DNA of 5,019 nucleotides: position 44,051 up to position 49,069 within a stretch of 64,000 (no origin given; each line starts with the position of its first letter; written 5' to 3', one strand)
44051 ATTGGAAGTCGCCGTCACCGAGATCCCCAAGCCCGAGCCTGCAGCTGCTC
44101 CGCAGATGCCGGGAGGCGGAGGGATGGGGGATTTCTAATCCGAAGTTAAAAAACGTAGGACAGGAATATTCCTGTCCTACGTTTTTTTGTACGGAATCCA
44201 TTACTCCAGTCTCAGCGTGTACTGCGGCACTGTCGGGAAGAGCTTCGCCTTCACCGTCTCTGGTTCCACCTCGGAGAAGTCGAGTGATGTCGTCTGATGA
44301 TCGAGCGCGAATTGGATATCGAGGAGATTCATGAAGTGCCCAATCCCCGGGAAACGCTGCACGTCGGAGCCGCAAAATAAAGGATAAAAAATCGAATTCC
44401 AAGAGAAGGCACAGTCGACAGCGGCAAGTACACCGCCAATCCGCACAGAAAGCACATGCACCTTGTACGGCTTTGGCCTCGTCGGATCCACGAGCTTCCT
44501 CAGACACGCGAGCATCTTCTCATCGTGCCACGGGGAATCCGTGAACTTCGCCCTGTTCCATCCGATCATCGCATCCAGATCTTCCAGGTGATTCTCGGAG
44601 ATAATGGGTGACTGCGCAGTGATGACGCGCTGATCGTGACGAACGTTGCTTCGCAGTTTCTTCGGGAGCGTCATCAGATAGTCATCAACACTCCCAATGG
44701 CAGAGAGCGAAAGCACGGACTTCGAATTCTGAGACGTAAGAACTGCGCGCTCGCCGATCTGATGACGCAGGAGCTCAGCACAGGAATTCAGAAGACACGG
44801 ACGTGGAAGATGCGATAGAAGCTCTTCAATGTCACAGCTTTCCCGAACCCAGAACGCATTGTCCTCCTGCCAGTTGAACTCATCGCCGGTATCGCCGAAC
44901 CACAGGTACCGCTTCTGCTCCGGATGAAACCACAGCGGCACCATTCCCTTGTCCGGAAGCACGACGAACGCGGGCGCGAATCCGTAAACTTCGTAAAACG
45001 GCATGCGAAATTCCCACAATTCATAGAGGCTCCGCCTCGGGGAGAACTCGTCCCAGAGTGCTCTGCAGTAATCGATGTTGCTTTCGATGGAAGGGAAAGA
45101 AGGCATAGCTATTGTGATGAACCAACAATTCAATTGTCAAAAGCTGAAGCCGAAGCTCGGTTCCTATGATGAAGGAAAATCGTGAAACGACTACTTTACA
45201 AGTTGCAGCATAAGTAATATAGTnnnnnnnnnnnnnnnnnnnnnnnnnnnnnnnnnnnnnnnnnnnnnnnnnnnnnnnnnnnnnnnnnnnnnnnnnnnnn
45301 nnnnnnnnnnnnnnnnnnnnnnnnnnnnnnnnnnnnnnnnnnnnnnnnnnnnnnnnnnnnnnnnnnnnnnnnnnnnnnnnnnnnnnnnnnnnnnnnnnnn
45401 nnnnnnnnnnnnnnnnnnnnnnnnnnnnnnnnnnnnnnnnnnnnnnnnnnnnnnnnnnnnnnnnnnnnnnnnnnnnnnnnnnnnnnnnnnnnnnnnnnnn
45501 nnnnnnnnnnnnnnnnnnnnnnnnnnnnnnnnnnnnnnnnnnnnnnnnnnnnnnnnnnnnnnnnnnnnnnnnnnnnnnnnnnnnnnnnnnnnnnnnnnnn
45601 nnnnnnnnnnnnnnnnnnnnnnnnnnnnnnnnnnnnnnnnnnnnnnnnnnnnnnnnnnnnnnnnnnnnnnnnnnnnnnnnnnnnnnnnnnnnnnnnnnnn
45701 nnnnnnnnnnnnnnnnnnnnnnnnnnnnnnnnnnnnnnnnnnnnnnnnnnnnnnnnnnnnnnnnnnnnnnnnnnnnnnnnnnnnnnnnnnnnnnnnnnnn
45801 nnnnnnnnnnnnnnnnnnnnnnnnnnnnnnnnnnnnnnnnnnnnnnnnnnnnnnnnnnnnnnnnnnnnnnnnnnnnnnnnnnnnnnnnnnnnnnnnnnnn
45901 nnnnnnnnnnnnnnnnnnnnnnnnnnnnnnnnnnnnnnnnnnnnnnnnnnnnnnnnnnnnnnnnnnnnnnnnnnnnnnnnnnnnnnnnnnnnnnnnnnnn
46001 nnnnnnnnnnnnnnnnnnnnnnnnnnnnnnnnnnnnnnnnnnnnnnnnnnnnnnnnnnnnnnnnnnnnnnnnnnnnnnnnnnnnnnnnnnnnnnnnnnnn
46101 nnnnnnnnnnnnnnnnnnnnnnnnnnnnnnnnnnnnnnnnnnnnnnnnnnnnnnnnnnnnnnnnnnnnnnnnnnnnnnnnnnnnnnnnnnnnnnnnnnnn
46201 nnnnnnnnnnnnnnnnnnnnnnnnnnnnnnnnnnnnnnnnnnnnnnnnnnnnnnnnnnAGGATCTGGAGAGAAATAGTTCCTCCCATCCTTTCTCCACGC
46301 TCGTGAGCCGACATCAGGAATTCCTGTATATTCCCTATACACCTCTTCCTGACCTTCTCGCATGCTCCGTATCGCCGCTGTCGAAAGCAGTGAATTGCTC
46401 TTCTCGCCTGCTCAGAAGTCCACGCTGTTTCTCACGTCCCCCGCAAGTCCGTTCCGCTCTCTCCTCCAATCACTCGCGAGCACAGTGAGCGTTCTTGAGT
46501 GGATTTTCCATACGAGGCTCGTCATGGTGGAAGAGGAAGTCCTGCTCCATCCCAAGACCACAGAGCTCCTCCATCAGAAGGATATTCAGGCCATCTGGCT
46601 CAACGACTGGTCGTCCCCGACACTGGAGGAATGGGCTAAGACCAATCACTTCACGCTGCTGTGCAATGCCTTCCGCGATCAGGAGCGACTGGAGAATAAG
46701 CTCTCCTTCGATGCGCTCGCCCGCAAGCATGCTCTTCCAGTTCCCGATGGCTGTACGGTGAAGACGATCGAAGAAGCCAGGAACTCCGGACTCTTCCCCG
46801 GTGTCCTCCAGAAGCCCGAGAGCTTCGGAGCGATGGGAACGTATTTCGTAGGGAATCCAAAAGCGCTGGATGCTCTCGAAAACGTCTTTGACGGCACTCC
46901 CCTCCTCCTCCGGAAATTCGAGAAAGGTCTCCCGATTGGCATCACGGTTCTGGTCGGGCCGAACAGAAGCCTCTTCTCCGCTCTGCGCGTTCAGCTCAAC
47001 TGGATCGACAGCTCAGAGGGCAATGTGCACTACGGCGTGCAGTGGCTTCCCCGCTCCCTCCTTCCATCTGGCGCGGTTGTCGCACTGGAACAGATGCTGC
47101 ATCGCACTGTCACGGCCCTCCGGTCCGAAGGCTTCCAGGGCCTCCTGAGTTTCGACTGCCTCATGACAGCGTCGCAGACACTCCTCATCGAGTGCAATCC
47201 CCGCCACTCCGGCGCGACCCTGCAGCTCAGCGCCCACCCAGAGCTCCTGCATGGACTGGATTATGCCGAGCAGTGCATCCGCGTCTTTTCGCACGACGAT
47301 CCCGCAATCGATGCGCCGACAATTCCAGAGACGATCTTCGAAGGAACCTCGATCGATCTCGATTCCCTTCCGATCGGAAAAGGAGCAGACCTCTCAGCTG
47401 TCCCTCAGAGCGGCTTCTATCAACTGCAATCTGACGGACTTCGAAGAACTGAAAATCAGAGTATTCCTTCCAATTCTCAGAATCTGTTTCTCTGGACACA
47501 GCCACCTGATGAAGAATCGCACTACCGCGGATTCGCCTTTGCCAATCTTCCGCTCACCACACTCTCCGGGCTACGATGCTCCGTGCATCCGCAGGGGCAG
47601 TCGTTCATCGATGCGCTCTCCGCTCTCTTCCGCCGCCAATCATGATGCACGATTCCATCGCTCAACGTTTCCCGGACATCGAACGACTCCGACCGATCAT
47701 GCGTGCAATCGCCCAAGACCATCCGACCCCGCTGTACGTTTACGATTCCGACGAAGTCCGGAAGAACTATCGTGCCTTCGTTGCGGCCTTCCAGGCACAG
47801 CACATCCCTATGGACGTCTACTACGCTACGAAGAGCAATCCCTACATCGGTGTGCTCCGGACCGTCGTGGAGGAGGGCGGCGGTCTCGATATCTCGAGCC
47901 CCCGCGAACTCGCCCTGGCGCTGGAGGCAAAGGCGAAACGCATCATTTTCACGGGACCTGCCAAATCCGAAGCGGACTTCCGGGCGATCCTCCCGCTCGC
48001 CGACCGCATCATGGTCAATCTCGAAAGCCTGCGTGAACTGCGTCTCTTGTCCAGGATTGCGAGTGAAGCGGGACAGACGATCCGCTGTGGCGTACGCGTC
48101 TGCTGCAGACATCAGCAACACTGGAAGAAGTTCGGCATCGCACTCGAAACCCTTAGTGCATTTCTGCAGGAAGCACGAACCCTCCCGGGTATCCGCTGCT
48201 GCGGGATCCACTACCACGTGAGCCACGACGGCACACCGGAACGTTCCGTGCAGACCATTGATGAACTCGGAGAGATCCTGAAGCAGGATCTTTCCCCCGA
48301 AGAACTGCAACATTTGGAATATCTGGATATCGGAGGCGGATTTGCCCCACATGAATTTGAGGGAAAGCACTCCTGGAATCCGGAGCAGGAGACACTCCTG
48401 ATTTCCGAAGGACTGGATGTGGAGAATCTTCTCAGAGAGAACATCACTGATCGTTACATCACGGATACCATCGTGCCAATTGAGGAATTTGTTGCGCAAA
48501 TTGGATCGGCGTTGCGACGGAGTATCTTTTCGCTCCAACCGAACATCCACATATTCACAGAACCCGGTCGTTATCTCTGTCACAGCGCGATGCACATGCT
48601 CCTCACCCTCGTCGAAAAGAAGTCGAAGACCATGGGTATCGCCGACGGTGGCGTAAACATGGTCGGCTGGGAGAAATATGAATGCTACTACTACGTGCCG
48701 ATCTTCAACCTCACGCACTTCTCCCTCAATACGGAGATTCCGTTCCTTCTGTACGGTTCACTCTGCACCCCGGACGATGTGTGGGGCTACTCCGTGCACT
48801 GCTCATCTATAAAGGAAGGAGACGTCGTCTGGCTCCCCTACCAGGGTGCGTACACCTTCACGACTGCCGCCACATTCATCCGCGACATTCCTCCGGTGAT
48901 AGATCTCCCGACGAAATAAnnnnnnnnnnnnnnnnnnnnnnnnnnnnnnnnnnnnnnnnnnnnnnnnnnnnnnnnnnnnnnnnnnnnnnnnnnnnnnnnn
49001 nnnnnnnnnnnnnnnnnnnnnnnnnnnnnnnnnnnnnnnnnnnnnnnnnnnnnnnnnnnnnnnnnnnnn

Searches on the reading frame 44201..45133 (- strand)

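Call 29: search_protein_families(library=pfam, max_evalue=0.01, proteins=[window:44201-45133:-])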
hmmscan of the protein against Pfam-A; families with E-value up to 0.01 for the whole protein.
window:44201-45133:- (310 aa): 1 family
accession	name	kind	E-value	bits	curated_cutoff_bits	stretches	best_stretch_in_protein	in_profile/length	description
PF13480.13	Acetyltransf_6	-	0.00036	21.1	22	1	159-286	2-134/143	Acetyltransferase (GNAT) domain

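Call 46: search_protein_families(library=ncbifam, max_evalue=0.01, proteins=[window:44201-45133:-])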
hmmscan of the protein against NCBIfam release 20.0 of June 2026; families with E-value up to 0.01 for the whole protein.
window:44201-45133:- (310 aa): 0 families

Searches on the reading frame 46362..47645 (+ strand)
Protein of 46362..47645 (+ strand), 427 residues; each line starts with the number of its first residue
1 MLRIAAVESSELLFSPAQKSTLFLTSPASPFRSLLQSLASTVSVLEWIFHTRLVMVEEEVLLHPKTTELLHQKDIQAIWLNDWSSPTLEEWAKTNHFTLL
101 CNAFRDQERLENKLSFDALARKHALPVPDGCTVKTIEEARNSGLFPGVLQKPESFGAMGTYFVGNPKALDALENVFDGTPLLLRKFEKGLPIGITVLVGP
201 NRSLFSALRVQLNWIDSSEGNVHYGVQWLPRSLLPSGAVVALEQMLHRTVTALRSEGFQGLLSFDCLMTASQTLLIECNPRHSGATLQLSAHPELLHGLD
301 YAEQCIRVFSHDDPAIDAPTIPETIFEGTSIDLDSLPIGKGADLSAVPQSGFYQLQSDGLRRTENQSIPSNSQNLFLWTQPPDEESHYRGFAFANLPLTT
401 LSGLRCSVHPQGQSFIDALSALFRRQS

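Call 29: search_protein_families(library=pfam, max_evalue=0.01, proteins=[window:46362-47645:+])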
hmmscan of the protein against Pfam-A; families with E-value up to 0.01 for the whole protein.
window:46362-47645:+ (427 aa): 1 family
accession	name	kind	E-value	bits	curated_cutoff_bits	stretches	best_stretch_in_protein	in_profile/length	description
PF02655.19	ATP-grasp_3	-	0.0071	16.9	23.2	1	112-284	3-159/160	ATP-grasp domain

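Call 46: search_protein_families(library=ncbifam, max_evalue=0.01, proteins=[window:46362-47645:+])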
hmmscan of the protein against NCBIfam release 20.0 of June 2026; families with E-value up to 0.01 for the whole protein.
window:46362-47645:+ (427 aa): 1 family
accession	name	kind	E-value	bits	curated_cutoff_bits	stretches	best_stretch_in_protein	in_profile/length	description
NF005315.0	PRK06849.1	equivalog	0.0011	18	406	1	254-287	247-282/389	hypothetical protein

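Call 78: search_protein_families(library=padloc, max_evalue=0.01, proteins=[window:46362-47645:+])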
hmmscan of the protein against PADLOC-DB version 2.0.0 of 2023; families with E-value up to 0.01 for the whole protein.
window:46362-47645:+ (427 aa): 0 families

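Call 107: search_solved_structures(query=window:46362-47642:+, max_evalue=1)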
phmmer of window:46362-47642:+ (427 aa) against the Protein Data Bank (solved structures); distinct sequences matched with E-value up to 1: 1.
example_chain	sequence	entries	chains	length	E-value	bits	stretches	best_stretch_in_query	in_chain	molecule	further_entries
3wvq_A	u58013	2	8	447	0.21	13.5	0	247-286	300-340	PGM1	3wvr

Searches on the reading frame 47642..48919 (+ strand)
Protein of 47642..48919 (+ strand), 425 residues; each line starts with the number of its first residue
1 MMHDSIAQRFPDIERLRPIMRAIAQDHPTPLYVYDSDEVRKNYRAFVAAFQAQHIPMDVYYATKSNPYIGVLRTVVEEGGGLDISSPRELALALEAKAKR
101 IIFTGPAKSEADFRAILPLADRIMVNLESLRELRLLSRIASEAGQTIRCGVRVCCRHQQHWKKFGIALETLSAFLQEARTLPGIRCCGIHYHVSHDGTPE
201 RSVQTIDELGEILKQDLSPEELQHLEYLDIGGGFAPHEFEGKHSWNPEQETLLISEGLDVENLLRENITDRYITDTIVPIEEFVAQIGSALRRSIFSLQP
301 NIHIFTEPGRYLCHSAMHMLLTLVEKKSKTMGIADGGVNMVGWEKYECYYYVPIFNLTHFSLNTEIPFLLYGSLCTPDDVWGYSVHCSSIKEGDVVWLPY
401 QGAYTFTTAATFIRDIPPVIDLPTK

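Call 29: search_protein_families(library=pfam, max_evalue=0.01, proteins=[window:47642-48919:+])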
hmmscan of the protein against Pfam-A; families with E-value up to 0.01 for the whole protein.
window:47642-48919:+ (425 aa): 3 families
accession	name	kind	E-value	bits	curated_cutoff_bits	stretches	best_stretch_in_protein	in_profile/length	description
PF02784.22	Orn_Arg_deC_N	-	8.5e-31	107.6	23.4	1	38-312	3-245/247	Pyridoxal-dependent decarboxylase, pyridoxal binding domain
PF01168.26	Ala_racemase_N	-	1.3e-06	28.7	24.1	1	35-207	2-175/220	Alanine racemase, N-terminal domain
PF00278.28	Orn_DAP_Arg_deC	-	0.00018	22.1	23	1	32-399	2-92/95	Pyridoxal-dependent decarboxylase, C-terminal sheet domain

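Call 46: search_protein_families(library=ncbifam, max_evalue=0.01, proteins=[window:47642-48919:+])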
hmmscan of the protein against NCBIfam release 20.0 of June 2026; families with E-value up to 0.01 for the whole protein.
window:47642-48919:+ (425 aa): 7 families
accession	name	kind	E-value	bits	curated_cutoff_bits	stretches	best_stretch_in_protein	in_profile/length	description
TIGR01048.1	lysA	equivalog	8.2e-45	153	297.9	2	20-235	16-239/417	diaminopimelate decarboxylase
TIGR03099.1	dCO2ase_PEP1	hypoth_equivalog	3.5e-30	105.4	478.45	2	24-243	20-244/398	pyridoxal-dependent decarboxylase, exosortase A system-associated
NF006515.0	PRK08961.1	equivalog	4.9e-26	90.9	802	2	22-243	497-715/861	bifunctional aspartate kinase/diaminopimelate decarboxylase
NF052544.1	OrLyDeCDokD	equivalog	1.1e-19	70.4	700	1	21-201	34-222/461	ornithine/lysine decarboxylase DokD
NF041039.1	FslC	exception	4.6e-16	58.7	500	1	21-235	20-242/418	rhizoferrin biosystnesis N-citrylornithine decarboxylase FslC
TIGR01047.1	nspC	equivalog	1.3e-10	40.3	409.05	1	28-234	2-202/380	carboxynorspermidine decarboxylase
NF003763.0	PRK05354.1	equivalog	0.004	15.7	369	1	59-244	100-302/636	biosynthetic arginine decarboxylase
